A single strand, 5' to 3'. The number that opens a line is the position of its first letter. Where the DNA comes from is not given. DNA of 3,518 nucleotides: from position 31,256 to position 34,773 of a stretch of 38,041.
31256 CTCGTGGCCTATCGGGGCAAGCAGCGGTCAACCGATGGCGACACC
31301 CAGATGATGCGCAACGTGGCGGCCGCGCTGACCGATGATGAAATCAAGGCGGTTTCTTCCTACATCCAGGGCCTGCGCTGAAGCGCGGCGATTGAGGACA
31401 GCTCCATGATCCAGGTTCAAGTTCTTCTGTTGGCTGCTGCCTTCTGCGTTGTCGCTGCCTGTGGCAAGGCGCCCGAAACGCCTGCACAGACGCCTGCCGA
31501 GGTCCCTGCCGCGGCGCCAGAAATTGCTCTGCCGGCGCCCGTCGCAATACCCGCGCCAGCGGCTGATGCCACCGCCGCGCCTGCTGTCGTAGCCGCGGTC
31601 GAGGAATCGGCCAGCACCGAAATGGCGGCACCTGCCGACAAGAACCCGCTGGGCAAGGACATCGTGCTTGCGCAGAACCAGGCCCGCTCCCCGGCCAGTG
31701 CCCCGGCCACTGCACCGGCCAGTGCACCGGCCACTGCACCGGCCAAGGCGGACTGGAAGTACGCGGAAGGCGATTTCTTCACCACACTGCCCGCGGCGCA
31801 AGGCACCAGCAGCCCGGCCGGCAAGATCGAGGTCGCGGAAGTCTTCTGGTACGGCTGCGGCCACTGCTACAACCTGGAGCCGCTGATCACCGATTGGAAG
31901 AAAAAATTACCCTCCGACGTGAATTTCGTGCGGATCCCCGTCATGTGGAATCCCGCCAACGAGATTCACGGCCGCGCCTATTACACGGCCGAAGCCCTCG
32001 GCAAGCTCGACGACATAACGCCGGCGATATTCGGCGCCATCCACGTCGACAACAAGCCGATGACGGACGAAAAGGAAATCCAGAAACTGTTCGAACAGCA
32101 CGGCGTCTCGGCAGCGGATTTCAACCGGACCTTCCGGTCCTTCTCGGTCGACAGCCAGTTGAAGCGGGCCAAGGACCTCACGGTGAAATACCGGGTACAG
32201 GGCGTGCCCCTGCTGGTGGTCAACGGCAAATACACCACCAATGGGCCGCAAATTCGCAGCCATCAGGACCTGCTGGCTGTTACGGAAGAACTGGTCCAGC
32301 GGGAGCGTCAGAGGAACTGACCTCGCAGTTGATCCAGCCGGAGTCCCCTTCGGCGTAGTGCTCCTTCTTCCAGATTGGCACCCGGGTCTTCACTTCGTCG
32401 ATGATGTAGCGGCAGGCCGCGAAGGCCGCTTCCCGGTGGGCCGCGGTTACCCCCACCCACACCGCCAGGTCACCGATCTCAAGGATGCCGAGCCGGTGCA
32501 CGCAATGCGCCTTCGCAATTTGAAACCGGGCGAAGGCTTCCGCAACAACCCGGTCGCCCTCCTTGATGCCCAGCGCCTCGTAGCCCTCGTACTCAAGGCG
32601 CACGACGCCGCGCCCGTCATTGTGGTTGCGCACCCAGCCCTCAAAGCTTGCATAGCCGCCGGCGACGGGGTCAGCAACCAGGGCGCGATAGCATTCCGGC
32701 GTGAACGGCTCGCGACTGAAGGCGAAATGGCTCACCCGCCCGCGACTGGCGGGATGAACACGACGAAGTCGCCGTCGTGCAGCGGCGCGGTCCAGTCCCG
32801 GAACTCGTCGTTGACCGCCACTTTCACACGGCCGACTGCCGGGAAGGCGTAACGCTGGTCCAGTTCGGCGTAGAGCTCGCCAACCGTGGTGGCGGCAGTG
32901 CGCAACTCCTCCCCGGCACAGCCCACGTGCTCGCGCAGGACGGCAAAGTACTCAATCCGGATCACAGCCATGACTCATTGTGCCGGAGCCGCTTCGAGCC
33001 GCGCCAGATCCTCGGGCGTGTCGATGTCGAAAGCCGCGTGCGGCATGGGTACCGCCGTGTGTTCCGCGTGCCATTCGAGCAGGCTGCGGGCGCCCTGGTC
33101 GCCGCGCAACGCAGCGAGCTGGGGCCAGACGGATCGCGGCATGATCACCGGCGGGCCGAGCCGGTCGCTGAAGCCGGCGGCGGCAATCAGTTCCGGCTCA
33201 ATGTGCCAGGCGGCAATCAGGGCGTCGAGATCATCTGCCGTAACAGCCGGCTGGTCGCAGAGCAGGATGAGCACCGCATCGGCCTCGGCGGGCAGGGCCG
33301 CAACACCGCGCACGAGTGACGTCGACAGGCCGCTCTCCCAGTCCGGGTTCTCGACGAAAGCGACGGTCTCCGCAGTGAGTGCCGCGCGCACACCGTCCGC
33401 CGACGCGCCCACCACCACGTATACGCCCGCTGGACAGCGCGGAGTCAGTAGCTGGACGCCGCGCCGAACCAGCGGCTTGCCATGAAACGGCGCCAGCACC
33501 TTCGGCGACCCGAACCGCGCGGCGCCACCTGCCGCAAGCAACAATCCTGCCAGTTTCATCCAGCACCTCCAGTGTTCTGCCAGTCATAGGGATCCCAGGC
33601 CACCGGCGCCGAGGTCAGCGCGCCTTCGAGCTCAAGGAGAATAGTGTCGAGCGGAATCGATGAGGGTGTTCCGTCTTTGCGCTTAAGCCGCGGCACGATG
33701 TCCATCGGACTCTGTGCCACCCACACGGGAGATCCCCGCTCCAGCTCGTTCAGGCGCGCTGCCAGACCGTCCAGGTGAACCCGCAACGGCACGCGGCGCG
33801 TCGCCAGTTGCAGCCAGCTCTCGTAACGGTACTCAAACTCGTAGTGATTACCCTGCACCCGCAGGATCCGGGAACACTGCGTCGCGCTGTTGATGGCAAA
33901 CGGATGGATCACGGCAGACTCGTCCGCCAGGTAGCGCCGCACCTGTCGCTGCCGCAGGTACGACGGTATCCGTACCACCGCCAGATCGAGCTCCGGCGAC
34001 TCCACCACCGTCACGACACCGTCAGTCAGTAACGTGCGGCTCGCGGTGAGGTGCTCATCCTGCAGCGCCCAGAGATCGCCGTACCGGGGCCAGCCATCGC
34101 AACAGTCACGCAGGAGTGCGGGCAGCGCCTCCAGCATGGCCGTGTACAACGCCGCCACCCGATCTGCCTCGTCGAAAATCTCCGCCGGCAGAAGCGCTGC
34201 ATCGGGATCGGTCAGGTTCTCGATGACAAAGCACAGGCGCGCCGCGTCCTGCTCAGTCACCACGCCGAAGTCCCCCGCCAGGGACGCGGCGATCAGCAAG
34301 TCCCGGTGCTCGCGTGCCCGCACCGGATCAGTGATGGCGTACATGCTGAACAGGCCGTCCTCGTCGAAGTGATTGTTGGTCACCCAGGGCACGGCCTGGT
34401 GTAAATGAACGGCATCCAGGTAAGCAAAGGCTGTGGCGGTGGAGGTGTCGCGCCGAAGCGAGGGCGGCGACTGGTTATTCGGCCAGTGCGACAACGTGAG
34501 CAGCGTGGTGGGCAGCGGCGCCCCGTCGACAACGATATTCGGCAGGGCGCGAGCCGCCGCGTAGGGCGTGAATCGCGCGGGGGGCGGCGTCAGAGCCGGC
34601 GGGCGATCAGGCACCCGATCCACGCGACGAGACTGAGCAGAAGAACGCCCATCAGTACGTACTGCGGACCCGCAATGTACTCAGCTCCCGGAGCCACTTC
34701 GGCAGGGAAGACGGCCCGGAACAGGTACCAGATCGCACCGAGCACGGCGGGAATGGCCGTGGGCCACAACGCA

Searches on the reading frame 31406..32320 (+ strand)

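Call 76: search_protein_families(library=pfam, proteins=[window:31406-32320:+], max_evalue=0.00001)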
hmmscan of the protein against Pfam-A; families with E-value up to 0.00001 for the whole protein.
window:31406-32320:+ (304 aa): 1 family
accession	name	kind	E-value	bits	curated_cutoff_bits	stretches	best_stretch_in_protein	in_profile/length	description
PF01323.26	DSBA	-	4.7e-14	53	25.6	1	190-280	90-179/191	DSBA-like thioredoxin domain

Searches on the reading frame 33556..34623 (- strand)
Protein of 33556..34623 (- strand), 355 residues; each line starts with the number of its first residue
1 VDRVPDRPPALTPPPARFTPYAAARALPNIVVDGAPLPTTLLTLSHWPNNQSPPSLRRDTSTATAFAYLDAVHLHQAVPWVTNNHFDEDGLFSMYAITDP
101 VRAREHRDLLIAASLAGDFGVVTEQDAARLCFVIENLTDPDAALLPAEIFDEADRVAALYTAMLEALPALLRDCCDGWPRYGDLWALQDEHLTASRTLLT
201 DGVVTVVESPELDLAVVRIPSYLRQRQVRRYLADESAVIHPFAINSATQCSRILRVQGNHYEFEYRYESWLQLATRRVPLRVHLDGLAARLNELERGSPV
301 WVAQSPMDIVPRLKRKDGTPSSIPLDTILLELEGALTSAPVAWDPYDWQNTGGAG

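Call 77: search_protein_families(library=pfam, proteins=[window:33556-34623:-], max_evalue=0.00001)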
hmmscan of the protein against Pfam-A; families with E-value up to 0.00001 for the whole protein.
window:33556-34623:- (355 aa): 1 family
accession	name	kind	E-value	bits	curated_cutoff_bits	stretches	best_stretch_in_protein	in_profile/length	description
PF20392.3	DUF6687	-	1.3e-72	245.2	27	1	16-346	3-338/339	Family of unknown function (DUF6687)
